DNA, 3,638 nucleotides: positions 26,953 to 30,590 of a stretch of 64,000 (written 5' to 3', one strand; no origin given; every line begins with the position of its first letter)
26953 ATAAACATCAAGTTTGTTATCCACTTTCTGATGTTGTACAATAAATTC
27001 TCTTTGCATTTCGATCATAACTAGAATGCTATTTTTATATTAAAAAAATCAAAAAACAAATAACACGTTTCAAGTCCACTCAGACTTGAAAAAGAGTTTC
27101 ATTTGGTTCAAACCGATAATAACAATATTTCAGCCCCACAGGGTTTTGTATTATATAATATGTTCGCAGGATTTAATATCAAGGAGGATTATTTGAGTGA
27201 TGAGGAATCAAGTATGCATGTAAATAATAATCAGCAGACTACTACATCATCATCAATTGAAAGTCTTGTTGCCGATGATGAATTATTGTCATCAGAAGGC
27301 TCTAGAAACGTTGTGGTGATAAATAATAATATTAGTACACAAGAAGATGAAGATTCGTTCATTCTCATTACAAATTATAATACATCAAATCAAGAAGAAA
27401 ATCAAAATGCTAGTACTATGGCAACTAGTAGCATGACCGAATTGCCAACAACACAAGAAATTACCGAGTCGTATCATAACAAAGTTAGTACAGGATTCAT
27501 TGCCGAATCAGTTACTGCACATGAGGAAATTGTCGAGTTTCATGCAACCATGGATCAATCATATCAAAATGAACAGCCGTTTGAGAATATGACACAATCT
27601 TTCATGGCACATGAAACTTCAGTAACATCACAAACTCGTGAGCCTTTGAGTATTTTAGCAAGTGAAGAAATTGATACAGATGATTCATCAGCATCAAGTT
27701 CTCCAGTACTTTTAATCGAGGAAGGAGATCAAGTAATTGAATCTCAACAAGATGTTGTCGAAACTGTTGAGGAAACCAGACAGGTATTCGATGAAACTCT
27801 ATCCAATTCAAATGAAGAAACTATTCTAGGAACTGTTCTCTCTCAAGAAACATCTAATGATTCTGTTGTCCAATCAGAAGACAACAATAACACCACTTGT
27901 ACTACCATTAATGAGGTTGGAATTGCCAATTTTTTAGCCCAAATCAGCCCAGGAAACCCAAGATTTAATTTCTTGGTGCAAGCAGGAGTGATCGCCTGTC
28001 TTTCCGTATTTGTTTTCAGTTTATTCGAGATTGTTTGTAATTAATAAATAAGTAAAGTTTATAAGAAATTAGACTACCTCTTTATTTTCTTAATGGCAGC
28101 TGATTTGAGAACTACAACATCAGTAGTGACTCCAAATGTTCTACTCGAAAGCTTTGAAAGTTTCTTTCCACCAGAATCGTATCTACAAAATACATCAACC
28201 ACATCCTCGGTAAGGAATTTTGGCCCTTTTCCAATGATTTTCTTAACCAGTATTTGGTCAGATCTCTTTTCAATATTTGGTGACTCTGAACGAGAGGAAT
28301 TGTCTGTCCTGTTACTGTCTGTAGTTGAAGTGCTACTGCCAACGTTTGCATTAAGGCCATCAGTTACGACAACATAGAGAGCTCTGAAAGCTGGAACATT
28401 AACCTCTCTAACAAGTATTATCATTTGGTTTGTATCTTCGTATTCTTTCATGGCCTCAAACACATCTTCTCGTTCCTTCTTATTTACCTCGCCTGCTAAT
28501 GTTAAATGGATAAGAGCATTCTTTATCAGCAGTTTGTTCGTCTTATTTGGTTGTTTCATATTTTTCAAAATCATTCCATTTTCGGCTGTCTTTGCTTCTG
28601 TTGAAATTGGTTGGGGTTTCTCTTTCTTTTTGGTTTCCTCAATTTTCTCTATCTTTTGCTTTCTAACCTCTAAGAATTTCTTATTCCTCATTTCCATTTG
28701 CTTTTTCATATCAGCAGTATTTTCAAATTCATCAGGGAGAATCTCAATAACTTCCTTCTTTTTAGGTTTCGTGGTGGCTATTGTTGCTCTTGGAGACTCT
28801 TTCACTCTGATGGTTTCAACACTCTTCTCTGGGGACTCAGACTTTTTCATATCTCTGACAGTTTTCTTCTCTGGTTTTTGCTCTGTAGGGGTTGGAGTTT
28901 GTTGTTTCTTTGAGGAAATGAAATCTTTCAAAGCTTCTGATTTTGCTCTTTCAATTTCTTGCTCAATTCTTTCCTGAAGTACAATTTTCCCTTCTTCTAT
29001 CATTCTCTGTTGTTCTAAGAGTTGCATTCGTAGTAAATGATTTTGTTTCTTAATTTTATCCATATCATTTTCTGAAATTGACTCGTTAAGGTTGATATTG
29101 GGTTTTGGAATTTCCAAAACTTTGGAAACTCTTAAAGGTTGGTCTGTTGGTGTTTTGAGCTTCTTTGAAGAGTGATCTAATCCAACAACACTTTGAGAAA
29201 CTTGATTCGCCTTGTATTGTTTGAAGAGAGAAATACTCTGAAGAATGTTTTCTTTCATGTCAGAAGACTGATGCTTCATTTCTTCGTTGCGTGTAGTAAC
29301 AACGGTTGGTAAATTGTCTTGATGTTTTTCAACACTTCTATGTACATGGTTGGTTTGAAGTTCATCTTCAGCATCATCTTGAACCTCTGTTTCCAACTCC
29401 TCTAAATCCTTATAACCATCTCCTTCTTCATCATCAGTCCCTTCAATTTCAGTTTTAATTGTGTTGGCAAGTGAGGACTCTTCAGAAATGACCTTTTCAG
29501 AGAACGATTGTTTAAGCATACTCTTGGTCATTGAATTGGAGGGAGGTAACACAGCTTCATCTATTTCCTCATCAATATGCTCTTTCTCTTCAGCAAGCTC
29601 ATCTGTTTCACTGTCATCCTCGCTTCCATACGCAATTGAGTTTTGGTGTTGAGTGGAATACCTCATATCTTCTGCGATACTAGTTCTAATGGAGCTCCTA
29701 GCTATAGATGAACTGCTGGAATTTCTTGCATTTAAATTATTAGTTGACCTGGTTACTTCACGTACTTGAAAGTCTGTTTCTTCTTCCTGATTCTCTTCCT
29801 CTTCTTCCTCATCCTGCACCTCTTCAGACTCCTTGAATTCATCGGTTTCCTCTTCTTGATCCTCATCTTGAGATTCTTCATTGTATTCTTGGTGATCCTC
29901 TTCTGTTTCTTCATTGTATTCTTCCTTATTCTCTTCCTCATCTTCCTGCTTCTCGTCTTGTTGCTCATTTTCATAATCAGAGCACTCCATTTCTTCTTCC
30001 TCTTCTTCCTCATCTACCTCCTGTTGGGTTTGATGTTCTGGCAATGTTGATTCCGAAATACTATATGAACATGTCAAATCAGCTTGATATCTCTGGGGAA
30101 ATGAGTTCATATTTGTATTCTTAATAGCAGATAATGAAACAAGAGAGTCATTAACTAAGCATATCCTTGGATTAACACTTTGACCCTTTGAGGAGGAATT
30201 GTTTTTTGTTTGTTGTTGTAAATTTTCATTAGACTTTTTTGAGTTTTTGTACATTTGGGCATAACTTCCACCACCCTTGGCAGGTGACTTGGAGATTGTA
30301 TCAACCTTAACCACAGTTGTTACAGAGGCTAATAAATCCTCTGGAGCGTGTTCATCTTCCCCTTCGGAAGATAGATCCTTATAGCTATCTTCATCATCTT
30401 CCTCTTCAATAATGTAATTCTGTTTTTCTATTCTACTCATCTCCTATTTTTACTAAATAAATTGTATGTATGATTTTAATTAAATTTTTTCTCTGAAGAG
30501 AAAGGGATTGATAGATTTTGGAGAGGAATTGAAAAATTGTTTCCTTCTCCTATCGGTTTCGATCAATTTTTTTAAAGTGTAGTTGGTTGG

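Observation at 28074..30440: CAMSAP/Patronin-type CKK domain protein without a CH domain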

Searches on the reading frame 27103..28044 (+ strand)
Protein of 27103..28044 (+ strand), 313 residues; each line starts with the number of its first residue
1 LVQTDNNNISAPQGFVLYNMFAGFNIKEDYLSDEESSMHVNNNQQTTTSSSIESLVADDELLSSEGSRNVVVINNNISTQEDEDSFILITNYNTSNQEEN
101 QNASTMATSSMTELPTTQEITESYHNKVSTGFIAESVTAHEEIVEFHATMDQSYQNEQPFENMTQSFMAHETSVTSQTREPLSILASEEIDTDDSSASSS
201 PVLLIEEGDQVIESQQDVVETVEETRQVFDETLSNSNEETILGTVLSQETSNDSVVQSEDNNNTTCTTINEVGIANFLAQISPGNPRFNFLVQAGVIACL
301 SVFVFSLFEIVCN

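Call 17: search_protein_families(library=pfam, proteins=[window:27103-28044:+], max_evalue=0.1)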
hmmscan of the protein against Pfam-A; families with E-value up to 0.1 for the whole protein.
window:27103-28044:+ (313 aa): 1 family
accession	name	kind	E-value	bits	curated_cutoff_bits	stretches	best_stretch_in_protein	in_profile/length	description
PF15542.11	Ntox50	-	0.094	13.9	22.2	1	102-170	20-82/92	Bacterial toxin 50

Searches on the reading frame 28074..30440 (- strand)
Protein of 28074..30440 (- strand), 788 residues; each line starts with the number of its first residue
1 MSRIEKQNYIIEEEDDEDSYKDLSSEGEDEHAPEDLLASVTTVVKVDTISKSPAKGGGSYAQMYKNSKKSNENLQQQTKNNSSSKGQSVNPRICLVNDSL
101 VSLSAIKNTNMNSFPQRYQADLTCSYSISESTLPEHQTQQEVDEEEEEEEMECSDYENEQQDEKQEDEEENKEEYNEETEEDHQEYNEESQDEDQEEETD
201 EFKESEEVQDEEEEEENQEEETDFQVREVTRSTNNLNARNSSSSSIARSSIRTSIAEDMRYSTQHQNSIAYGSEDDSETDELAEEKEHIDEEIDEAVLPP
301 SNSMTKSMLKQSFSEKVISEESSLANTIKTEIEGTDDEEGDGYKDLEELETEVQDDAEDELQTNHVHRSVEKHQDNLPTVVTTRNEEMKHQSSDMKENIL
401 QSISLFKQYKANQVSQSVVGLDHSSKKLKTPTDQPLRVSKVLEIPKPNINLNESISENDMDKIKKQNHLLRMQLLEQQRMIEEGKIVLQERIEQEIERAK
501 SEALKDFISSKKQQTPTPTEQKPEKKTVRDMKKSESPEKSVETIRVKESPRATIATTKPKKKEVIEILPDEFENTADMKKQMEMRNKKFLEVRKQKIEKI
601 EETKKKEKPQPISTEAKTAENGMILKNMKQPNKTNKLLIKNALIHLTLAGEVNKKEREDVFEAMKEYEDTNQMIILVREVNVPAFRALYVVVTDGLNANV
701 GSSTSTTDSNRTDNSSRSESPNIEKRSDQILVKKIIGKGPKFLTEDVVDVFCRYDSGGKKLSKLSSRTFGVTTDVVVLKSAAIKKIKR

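Call 3: search_protein_families(library=pfam, proteins=[window:28074-30440:-], max_evalue=10)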
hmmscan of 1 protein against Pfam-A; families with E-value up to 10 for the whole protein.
window:28074-30440:- (788 aa): 1 family
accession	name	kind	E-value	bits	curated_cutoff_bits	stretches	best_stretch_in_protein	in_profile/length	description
PF08683.16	CAMSAP_CKK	-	2.5e-20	73.2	27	1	629-776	6-117/119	Microtubule-binding calmodulin-regulated spectrin-associated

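Call 4: search_solved_structures(query=window:28074-30440:-, max_evalue=1, show_alignments=3)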
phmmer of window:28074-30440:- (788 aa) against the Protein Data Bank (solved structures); distinct sequences matched with E-value up to 1: 11.
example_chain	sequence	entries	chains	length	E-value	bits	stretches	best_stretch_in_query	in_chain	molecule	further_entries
6quy_W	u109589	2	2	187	1.7e-102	347.6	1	620-788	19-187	CKK domain protein | Predicted protein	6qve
6qus_I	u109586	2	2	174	6.6e-10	41.6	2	626-694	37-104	Calmodulin-regulated spectrin-associated protein 1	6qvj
5m54_C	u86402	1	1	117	4.7e-09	38.8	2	633-694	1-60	Calmodulin-regulated spectrin-associated protein 1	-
5m5c_C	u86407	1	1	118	3.2e-08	36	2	633-694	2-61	Calmodulin-regulated spectrin-associated protein 1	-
1ugj_A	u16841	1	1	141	5.2e-08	35.3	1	629-691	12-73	RIKEN cDNA 2310057J16 protein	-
5m50_C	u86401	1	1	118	2.1e-07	33.4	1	633-691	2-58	Calmodulin-regulated spectrin-associated protein 3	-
5lzn_A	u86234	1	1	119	2.1e-07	33.4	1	633-691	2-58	Calmodulin-regulated spectrin-associated protein 3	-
7n88_A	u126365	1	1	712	0.065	15.2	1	160-223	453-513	Lactoferrin-binding protein B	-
9e5c_2z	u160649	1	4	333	0.3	13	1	169-249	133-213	Radial spoke protein RSP9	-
5o9z_N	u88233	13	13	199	0.33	12.9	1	81-197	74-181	Zinc finger matrin-type protein 2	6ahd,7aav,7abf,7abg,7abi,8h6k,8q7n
9ijj_A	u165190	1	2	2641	0.89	11.4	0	140-264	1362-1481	Cilia and flagella associated protein 46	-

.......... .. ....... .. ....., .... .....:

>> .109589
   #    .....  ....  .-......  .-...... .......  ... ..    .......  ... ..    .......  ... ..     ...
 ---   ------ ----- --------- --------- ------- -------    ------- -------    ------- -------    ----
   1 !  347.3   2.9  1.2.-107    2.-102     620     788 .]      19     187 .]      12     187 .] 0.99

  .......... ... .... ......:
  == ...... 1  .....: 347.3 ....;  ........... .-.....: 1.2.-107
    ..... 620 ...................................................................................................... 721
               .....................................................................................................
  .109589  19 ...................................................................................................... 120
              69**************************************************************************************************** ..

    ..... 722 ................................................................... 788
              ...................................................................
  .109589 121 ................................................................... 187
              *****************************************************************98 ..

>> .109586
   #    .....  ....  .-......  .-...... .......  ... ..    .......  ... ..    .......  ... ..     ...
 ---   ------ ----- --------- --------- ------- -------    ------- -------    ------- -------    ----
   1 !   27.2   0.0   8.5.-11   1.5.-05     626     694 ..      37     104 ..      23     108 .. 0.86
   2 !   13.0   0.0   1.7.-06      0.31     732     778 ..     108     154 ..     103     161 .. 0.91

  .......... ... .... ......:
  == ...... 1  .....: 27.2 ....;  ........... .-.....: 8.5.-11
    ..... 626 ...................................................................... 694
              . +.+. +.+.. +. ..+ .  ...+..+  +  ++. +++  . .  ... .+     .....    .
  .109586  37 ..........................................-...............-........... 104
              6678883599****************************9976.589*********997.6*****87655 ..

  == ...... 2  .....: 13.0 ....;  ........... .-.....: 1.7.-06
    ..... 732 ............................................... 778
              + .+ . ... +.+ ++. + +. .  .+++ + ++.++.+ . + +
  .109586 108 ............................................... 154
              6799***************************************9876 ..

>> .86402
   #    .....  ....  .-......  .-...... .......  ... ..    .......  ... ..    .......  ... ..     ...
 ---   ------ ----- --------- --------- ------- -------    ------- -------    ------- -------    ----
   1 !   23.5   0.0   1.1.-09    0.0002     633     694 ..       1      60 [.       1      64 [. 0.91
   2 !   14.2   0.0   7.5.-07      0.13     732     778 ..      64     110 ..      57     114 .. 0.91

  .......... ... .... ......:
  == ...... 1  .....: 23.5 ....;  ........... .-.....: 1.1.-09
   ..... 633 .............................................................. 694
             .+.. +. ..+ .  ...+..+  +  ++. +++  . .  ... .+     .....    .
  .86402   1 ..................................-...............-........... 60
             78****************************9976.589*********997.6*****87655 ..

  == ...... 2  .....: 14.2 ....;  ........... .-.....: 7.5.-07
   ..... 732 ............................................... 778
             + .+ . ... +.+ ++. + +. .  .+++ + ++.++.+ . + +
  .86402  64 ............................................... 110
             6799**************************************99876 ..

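Call 7: list_cluster_members(proteins=[window:28074-30440:-])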
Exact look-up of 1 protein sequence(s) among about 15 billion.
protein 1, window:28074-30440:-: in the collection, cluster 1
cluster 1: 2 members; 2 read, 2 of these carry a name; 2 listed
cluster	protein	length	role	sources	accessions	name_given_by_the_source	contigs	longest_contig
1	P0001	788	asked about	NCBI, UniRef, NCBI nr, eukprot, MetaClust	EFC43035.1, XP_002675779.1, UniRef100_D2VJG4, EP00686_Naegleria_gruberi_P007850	predicted protein [Naegleria gruberi] | Predicted protein n=1 Tax=Naegleria gruberi TaxID=5762 RepID=D2VJG4_NAEGR | uncharacterized protein NAEGRDRAFT_50049 [Naegleria gruberi]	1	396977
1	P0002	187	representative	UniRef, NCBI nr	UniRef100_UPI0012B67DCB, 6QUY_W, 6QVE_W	CKK domain protein n=1 Tax=Naegleria gruberi TaxID=5762 RepID=UPI0012B67DCB | Chain W, CKK domain protein [Naegleria gruberi]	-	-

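Call 18: find_homologous_proteins(query=window:28074-30440:-, max_evalue=0.001)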
Query window:28074-30440:- (788 aa): 2 proteins with E <= 0.001 among 8000 candidates.
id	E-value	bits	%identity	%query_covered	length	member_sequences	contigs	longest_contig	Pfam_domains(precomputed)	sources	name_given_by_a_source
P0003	1.3e-151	525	53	69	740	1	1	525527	PF08683.17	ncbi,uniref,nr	ncbi:hypothetical protein C9374_007458 [Naegleria lovaniensis]|uniref:CKK domain-containing protein 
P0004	3.9e-52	196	46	28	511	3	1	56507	-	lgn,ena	-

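Call 36: predict_structure(alignment_id=A1)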
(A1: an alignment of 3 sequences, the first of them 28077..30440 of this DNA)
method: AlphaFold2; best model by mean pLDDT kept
length: 788 residues; sequences in the alignment: 3
mean_pLDDT: 44.6   pTM: 0.26
mean pLDDT of the five models: 44.6, 40.9, 40.1, 36.7, 35.2
residues with pLDDT >= 90: 18; 70-90: 71; 50-70: 124; < 50: 575
segments of 3 or more residues with pLDDT < 50: 1-21, 23-61, 67-395, 414-445, 447-450, 515-573, 607-634, 693-730, 745-747, 765-771, 780-788
pLDDT, mean of each block of 10 residues (from residue 1): 36 39 41 37 30 38 52 32 31 30 31 34 36 40 36 35 42 39 40 36 37 41 31 31 33 31 37 33 37 37 31 31 27 33 37 36 30 31 33 54 71 42 34 37 44 72 89 89 88 91 88 50 38 38 35 34 38 58 79 83 57 30 28 52 56 64 65 60 59 39 28 32 32 62 53 57 46 50 33
secondary structure, 60 per line:
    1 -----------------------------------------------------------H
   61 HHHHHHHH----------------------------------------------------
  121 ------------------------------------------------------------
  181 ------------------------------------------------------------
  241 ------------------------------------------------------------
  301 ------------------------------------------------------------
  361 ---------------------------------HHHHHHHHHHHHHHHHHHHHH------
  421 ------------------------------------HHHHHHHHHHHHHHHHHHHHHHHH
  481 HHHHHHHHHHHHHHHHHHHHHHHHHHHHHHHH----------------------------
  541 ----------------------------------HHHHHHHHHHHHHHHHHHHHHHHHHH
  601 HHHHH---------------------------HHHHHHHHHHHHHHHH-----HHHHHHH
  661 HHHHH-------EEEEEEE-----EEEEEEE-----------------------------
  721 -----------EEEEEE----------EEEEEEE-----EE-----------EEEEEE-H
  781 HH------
elements in order (helices of 4 or more, strands of 3 or more residues): H60-68 H394-414 H457-512 H575-605 H633-648 H654-665 E673-679 E685-691 E732-737 E748-754 E773-778

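Call 39: search_protein_families(library=pfam, proteins=[P0154, P0003], max_evalue=10)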
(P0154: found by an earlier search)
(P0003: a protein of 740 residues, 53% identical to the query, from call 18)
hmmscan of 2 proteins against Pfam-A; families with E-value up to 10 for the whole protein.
P0154 (747 aa): 1 family
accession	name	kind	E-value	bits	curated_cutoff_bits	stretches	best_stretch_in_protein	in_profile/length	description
PF08683.16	CAMSAP_CKK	-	8.5e-22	77.9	27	1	588-735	6-117/119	Microtubule-binding calmodulin-regulated spectrin-associated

P0003 (740 aa): 3 families
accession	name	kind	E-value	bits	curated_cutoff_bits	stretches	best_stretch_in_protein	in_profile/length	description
PF08683.16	CAMSAP_CKK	-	8.1e-22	78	27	1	581-728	6-117/119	Microtubule-binding calmodulin-regulated spectrin-associated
PF18829.7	Importin_rep_6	-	0.012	16.3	23.9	1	107-156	21-71/110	Importin repeat 6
PF13207.12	AAA_17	-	0.19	12.5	27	1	193-282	27-117/136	AAA domain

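Call 61: find_encoding_contigs(protein=P0003, flank=4000, max_places=2)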
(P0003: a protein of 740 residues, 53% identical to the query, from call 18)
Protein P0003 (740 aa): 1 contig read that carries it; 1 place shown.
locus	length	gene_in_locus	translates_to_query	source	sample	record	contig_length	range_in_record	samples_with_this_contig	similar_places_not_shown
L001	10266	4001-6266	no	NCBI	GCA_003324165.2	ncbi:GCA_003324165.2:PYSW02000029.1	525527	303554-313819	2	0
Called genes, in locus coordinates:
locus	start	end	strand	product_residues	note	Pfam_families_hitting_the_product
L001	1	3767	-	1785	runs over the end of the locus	PF07719:TPR_2 (faint)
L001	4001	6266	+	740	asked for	PF08683:CAMSAP_CKK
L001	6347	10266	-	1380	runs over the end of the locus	PF22946:SPEF2_D5, PF00406:ADK (weak), PF24082:SPEF2_C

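Call 62: find_encoding_contigs(protein=P0004, flank=4000, max_places=2)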
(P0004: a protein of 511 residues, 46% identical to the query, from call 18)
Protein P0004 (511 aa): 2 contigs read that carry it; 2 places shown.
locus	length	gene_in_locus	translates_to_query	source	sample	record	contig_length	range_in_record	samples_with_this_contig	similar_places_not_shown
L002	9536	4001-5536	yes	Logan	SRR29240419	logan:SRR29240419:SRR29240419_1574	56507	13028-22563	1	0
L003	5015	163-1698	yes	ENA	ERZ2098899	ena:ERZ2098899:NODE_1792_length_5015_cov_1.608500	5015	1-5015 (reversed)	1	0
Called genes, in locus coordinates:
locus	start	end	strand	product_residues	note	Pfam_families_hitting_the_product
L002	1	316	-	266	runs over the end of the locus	-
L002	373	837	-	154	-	-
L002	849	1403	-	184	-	-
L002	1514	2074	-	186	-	-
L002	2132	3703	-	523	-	PF00515:TPR_1 (faint), PF07719:TPR_2 (faint)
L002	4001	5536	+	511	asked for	-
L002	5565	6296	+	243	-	PF08683:CAMSAP_CKK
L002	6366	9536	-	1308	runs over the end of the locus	PF22946:SPEF2_D5, PF00406:ADK (weak), PF24082:SPEF2_C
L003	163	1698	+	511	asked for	-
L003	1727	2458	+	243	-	PF08683:CAMSAP_CKK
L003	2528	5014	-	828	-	?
